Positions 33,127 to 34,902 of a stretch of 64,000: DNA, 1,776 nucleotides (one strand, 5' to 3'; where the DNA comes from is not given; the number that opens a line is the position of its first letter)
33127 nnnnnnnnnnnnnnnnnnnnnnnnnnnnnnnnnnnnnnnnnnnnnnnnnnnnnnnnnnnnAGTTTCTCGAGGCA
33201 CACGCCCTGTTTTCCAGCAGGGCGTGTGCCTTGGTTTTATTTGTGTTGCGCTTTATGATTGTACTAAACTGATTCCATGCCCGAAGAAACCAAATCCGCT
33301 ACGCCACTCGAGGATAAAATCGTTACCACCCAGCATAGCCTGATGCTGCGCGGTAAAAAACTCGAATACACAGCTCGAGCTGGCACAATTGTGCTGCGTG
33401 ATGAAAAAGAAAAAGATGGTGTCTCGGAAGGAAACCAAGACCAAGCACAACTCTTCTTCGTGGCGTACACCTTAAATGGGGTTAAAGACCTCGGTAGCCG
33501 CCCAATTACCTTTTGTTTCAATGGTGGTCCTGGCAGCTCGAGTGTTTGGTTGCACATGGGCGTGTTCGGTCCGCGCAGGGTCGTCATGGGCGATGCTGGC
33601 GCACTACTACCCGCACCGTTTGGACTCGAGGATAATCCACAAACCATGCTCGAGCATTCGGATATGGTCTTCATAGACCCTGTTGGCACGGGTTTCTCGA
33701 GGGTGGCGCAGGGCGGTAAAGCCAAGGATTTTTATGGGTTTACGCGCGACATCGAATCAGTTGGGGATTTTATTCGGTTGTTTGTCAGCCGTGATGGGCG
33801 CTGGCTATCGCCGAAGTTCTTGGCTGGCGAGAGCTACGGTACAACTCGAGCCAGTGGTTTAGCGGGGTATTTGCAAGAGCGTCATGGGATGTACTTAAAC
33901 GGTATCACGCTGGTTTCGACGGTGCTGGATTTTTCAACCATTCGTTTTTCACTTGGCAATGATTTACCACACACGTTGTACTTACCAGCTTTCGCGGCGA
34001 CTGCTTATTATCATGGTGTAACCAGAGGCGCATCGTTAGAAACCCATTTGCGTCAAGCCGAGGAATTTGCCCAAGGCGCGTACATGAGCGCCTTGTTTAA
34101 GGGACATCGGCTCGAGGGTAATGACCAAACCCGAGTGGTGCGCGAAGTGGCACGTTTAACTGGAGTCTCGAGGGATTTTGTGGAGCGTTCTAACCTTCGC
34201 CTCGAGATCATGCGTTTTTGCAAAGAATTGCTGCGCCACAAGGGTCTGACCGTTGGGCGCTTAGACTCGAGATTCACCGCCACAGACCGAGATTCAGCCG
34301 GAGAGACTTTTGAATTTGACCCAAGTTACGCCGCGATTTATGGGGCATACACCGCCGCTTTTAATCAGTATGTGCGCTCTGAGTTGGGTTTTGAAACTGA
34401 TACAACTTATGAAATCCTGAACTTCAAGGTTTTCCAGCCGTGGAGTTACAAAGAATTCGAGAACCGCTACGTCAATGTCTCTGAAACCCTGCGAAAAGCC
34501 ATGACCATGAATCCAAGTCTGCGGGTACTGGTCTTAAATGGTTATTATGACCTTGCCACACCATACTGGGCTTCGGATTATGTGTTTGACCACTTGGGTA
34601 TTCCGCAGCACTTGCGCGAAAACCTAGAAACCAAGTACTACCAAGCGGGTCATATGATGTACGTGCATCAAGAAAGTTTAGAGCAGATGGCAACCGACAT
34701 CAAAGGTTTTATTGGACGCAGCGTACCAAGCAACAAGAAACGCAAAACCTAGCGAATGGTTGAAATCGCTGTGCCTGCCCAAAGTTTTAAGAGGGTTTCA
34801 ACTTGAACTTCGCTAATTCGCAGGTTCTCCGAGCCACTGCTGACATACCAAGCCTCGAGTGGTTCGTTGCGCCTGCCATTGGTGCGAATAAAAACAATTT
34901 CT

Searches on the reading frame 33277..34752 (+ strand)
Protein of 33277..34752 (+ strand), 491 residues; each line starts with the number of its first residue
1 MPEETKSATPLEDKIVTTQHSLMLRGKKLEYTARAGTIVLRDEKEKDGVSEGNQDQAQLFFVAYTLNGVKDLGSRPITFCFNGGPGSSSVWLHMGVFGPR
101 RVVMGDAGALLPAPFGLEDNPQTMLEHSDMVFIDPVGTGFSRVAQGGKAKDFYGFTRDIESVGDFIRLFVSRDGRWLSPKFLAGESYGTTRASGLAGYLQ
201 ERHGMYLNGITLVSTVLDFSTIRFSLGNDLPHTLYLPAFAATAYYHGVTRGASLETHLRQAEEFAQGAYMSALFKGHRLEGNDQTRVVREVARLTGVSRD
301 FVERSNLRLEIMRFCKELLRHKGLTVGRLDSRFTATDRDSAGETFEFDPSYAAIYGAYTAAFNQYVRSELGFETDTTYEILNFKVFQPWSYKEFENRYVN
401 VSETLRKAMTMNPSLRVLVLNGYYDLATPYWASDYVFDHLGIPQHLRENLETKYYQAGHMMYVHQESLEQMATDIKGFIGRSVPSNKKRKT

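Call 64: search_protein_families(library=pfam, proteins=[window:33277-34752:+], max_evalue=0.001)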
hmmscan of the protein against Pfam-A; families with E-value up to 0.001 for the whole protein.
window:33277-34752:+ (491 aa): 1 family
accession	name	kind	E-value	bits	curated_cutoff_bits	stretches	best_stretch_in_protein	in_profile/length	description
PF00450.28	Peptidase_S10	-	6.8e-16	59.1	21.9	1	50-449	17-369/420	Serine carboxypeptidase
